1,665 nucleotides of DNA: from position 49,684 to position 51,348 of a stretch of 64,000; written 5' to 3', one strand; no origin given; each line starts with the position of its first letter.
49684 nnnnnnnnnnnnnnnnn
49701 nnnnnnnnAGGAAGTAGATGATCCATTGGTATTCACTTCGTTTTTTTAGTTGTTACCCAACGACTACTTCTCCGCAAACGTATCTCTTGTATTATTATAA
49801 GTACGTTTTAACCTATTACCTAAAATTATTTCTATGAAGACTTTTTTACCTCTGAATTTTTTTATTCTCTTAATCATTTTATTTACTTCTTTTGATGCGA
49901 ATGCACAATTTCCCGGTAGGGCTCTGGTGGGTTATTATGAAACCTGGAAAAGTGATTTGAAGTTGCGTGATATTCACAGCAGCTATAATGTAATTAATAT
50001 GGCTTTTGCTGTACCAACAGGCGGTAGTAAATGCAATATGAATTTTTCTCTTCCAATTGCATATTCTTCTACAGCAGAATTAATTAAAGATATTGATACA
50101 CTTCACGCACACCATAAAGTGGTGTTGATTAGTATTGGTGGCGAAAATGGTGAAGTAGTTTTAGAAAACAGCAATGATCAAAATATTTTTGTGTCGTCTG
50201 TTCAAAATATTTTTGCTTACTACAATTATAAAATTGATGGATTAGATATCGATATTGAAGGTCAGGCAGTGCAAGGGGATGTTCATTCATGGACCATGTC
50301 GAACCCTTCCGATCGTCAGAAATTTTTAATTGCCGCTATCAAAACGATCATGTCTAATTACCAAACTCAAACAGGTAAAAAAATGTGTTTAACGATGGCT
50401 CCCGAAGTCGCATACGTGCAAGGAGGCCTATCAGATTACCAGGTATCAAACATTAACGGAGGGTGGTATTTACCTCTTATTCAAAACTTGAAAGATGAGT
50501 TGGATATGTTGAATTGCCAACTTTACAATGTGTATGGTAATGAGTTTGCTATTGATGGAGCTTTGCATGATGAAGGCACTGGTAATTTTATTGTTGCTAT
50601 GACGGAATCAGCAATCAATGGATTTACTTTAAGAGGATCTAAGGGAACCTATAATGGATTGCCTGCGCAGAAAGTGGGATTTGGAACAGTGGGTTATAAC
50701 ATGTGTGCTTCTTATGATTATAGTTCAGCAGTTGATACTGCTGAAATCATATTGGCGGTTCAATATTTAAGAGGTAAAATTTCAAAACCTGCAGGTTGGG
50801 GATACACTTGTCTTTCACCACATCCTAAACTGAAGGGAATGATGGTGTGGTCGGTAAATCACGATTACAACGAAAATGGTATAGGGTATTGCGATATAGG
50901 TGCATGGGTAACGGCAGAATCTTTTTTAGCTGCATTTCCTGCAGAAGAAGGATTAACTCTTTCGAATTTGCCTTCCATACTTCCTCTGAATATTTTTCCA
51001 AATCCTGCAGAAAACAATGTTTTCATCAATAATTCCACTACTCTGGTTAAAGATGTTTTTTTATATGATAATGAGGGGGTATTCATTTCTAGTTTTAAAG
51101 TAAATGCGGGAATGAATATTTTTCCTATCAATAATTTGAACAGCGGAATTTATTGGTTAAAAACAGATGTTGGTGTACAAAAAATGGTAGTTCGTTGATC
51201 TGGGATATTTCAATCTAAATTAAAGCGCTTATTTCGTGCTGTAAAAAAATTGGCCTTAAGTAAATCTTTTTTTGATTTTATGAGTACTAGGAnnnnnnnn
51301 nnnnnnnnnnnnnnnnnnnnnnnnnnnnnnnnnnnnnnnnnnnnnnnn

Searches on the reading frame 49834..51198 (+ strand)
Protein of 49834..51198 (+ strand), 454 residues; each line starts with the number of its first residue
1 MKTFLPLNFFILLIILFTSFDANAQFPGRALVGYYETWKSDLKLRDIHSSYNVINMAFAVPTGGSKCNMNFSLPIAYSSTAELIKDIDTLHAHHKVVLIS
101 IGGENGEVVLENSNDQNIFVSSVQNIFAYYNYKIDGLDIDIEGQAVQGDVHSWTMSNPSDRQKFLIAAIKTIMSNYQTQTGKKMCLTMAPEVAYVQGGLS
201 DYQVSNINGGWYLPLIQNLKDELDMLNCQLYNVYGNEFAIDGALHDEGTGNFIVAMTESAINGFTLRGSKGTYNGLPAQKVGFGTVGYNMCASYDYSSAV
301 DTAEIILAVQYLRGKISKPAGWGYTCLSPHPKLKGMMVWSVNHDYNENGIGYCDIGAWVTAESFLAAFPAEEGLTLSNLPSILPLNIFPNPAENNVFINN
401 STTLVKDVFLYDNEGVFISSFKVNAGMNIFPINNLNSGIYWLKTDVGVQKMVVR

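Call 22: search_protein_families(library=pfam, proteins=[window:49834-51198:+], max_evalue=0.001)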
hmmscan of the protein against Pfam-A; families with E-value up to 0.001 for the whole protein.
window:49834-51198:+ (454 aa): 2 families
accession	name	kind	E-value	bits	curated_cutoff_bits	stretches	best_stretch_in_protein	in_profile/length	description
PF00704.34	Glyco_hydro_18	-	1.9e-15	57.8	29.6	1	31-236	2-186/317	Glycosyl hydrolases family 18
PF18962.6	Por_Secre_tail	-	4e-07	30.7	27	1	387-448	1-66/75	Secretion system C-terminal sorting domain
